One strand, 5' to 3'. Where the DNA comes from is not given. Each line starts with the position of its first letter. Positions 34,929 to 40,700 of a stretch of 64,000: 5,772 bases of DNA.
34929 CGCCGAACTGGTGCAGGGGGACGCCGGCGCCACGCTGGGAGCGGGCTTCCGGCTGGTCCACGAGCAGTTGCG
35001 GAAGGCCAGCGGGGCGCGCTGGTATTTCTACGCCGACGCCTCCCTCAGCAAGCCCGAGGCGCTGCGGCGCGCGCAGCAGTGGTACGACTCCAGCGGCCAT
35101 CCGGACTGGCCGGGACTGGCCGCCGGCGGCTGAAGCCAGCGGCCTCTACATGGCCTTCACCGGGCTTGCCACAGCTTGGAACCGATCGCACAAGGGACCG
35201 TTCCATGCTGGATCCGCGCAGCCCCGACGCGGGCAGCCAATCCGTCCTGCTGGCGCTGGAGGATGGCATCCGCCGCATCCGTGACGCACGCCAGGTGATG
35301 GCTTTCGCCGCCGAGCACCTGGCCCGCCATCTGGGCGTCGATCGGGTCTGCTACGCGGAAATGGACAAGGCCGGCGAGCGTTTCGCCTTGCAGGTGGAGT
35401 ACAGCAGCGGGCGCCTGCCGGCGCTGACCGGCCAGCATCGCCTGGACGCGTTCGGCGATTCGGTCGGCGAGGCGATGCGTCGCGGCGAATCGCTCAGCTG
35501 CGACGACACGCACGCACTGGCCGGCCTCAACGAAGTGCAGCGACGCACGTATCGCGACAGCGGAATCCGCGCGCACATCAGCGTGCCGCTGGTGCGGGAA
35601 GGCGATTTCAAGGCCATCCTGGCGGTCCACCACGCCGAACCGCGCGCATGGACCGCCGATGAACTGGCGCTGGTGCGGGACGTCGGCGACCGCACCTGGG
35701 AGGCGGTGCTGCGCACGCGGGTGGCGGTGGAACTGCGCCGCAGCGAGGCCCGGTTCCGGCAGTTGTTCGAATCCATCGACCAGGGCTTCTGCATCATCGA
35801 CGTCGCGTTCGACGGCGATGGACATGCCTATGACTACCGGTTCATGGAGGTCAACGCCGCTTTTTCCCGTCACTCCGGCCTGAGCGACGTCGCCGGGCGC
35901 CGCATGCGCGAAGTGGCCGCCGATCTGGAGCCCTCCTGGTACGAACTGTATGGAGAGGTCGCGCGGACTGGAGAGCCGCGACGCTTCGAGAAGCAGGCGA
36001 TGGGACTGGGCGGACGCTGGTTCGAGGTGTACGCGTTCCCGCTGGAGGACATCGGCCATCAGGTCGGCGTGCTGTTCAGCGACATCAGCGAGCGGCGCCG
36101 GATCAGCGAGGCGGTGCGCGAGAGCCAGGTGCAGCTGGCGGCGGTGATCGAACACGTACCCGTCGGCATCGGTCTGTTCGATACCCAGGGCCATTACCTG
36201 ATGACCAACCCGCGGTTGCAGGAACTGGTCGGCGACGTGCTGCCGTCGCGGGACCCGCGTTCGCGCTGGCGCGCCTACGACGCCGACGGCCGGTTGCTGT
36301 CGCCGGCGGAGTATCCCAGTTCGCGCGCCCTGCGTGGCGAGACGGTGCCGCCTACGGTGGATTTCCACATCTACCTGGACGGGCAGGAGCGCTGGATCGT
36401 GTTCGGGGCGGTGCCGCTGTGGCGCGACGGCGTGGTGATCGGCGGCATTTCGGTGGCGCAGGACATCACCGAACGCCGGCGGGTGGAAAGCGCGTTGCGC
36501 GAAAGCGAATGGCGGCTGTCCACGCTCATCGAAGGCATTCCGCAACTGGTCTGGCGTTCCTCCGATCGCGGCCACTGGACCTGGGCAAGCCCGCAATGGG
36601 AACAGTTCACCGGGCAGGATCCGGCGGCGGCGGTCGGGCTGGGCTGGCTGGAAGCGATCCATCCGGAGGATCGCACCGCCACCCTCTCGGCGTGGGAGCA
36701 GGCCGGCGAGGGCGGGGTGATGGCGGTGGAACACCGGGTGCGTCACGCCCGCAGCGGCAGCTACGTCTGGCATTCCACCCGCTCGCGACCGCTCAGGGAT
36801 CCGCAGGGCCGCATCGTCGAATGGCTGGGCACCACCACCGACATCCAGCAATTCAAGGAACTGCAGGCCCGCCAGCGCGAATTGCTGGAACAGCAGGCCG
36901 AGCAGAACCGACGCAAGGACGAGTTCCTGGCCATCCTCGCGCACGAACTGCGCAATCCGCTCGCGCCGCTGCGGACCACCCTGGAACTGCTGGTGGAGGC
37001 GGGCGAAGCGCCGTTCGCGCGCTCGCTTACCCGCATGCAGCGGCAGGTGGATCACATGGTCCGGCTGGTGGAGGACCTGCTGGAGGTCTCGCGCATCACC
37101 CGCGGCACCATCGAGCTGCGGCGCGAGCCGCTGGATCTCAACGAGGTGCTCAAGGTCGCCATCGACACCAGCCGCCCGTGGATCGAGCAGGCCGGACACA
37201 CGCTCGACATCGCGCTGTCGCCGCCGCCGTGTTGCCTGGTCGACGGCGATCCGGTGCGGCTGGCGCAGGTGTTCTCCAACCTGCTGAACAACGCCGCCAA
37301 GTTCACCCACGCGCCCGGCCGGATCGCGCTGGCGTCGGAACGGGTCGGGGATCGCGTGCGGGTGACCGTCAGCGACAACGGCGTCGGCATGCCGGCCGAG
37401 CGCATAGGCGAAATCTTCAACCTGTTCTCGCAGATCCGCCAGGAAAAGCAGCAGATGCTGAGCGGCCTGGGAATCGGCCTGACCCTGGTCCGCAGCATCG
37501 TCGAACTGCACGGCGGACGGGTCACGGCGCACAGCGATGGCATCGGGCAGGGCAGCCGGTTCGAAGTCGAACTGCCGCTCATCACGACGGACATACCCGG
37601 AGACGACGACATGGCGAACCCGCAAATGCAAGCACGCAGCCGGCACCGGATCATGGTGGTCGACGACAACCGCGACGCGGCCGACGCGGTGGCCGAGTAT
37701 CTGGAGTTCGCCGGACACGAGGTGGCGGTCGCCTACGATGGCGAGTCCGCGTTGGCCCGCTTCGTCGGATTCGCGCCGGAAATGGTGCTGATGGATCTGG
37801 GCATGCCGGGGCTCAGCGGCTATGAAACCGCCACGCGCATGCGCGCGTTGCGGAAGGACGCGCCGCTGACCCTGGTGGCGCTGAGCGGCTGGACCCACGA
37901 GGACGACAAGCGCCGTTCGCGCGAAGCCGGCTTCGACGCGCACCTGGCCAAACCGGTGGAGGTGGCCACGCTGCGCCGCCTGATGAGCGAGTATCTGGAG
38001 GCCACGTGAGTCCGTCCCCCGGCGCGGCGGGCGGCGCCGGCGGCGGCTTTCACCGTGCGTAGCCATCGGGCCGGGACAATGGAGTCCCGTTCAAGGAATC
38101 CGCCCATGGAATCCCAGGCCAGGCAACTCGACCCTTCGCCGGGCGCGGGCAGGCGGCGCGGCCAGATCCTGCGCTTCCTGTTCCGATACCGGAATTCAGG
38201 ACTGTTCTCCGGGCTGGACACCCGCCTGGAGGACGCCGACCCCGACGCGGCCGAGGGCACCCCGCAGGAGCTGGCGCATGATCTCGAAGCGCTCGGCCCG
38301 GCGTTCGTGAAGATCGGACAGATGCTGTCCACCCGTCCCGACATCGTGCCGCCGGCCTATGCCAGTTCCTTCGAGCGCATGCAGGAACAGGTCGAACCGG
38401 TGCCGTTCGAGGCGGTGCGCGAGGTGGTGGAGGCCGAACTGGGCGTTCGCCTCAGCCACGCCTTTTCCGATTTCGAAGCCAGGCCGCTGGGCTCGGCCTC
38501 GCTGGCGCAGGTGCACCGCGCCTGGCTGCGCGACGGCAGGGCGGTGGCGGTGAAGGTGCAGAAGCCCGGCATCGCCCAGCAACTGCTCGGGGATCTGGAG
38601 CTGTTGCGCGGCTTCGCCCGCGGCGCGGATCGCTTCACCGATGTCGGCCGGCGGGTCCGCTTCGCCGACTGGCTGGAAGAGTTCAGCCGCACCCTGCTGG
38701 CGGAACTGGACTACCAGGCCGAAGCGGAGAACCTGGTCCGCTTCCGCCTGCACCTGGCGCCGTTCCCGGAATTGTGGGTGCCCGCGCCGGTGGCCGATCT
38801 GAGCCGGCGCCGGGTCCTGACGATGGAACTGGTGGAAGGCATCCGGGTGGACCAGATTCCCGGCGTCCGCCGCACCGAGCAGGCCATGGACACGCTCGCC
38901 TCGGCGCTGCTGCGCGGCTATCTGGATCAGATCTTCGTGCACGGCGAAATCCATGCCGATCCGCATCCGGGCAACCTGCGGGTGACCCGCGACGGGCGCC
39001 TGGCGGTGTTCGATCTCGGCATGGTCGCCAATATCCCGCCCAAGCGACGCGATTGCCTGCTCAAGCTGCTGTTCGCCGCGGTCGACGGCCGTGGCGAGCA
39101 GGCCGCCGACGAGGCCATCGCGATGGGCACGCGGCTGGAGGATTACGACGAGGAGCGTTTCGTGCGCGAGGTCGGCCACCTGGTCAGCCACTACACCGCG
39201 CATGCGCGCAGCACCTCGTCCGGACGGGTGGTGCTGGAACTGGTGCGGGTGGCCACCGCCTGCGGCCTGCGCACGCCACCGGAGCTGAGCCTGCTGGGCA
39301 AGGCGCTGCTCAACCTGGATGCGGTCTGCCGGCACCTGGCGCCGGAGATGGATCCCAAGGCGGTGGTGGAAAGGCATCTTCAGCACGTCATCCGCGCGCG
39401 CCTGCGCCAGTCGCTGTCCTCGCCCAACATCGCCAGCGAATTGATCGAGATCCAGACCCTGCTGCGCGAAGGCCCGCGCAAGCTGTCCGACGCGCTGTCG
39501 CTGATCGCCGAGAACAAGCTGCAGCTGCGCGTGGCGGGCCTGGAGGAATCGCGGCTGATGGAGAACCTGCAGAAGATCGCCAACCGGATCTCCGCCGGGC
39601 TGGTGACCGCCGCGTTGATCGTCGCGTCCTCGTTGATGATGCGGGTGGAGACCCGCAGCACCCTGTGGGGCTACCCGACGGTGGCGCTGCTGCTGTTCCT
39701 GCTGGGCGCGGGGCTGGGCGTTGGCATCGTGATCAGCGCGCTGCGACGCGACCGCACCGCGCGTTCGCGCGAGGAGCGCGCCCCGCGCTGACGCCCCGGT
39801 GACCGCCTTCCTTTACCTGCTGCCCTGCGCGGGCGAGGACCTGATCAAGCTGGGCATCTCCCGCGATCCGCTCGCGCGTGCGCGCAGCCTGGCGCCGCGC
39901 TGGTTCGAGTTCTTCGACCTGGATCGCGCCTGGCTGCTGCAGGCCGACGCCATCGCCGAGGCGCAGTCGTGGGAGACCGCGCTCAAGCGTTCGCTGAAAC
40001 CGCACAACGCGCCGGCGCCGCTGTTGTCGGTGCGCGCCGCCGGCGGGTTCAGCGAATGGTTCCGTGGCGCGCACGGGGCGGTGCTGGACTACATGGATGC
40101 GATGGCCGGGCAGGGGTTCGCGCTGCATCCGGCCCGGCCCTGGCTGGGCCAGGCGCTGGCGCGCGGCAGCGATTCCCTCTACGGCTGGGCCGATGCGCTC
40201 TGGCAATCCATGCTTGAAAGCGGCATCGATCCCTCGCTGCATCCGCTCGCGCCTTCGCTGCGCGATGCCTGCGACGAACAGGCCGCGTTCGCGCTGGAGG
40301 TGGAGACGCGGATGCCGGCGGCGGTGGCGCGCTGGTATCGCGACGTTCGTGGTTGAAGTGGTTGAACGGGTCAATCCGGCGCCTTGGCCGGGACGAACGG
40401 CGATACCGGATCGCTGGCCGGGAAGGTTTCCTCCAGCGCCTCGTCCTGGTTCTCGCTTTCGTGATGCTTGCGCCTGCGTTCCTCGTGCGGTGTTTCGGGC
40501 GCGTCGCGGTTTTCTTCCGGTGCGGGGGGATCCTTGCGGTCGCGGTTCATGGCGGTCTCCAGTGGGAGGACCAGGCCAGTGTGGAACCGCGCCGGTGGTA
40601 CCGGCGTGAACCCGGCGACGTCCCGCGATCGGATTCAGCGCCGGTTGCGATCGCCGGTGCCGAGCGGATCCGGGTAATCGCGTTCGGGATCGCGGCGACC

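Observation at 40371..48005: Stress/desiccation-type gene island driven by four sigma-54 promoters, next to a dedicated NtrC-family activator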

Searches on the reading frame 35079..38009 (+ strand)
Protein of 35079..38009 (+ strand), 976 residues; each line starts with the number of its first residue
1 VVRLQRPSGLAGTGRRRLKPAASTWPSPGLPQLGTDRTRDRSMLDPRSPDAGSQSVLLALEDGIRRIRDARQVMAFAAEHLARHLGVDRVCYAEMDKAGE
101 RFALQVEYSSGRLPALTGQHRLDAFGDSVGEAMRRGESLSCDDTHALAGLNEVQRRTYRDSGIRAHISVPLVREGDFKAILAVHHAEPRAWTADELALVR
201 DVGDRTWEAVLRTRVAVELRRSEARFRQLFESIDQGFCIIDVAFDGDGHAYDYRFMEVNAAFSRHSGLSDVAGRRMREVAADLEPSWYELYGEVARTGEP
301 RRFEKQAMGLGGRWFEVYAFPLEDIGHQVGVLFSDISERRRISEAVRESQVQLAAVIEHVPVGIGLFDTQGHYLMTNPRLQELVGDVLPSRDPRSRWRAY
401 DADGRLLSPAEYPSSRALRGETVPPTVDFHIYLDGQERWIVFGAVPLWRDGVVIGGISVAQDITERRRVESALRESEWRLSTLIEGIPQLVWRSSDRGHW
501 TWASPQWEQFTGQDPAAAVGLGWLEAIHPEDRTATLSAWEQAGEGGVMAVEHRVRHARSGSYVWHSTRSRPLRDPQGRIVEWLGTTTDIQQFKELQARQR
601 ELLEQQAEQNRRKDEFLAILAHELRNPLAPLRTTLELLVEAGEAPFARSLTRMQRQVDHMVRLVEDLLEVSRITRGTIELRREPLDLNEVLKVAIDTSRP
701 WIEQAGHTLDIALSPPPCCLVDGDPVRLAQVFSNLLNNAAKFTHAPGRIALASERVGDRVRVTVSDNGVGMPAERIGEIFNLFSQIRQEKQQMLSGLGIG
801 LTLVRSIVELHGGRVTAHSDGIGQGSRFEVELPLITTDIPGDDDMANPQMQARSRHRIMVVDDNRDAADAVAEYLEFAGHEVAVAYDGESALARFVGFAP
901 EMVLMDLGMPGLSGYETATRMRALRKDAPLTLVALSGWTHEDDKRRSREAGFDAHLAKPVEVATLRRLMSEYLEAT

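Call 45: search_protein_families(library=pfam, max_evalue=0.0001, proteins=[window:35079-38009:+])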
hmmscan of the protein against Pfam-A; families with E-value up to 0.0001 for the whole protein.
window:35079-38009:+ (976 aa): 10 families
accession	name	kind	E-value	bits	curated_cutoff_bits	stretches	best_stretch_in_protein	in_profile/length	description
PF08448.16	PAS_4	-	1.8e-29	102.6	23.1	3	487-593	4-109/110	PAS fold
PF02518.31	HATPase_c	-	3e-26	92.5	26.4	1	723-834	1-109/111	Histidine kinase-, DNA gyrase B-, and HSP90-like ATPase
PF00072.30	Response_reg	-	3.4e-18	66.3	30.2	1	858-967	1-108/111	Response regulator receiver domain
PF00512.31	HisKA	-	8.7e-17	61.4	26.9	1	613-676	2-66/66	His Kinase A (phospho-acceptor) domain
PF08447.18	PAS_3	-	3.1e-16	59.9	25.6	1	503-585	4-88/89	PAS fold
PF13188.13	PAS_8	-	1.4e-15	57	21.8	1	224-288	1-55/65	PAS domain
PF00989.32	PAS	-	1.7e-12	47.8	22.6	1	480-589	3-113/113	PAS fold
PF01590.32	GAF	-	3e-12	47.7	22.4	1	77-209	9-132/133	GAF domain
PF13185.12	GAF_2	-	1.2e-11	45.4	28.6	1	68-209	2-134/136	GAF domain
PF13426.13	PAS_9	-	7.3e-11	42.7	27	0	496-590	9-102/103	PAS domain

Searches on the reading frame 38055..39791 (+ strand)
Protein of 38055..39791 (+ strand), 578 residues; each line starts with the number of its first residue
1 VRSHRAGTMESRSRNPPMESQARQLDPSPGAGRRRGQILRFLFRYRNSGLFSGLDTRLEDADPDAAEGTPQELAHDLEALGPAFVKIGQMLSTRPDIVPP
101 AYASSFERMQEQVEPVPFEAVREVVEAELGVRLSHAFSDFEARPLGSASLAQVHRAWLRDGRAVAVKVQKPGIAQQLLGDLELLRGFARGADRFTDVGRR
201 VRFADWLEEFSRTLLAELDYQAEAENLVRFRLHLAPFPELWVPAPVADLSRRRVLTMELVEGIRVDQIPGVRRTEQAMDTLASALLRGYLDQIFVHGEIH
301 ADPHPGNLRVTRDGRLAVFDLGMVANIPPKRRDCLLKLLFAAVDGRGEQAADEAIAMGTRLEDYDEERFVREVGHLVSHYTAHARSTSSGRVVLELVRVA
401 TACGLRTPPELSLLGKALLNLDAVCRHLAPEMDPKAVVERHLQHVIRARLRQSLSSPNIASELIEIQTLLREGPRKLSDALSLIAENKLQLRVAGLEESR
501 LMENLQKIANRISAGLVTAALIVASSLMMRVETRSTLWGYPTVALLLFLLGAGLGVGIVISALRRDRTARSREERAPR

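Call 8: search_protein_families(library=pfam, max_evalue=0.01, proteins=[window:38055-39791:+])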
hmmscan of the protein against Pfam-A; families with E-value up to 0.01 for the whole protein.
window:38055-39791:+ (578 aa): 3 families
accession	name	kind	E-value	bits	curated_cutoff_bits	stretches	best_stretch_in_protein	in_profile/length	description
PF03109.22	ABC1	-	1.2e-66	224.8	22.9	1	108-345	1-235/244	ABC1 atypical kinase-like domain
PF01636.29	APH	-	0.0019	18.4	23.2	1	299-329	171-202/239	Phosphotransferase enzyme family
PF01163.29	RIO1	-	0.0019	18.3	22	1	201-322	36-149/187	RIO domain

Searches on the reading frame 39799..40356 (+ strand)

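Call 8: search_protein_families(library=pfam, max_evalue=0.01, proteins=[window:39799-40356:+])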
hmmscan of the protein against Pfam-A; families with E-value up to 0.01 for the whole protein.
window:39799-40356:+ (185 aa): 1 family
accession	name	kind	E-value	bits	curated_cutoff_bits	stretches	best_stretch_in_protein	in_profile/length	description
PF13455.12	MUG113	-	0.006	17.6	22.3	1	17-93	2-64/73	Meiotically up-regulated gene 113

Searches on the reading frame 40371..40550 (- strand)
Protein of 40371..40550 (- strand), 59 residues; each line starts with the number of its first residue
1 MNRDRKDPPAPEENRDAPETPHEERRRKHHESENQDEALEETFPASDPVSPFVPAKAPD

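Call 9: search_protein_families(library=pfam, max_evalue=0.01, proteins=[window:40371-40550:-])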
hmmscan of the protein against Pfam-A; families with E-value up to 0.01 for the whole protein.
window:40371-40550:- (59 aa): 0 families

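Call 48: search_protein_families(library=ncbifam, max_evalue=0.001, proteins=[window:40371-40550:-])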
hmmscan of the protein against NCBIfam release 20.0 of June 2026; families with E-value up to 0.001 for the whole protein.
window:40371-40550:- (59 aa): 0 families
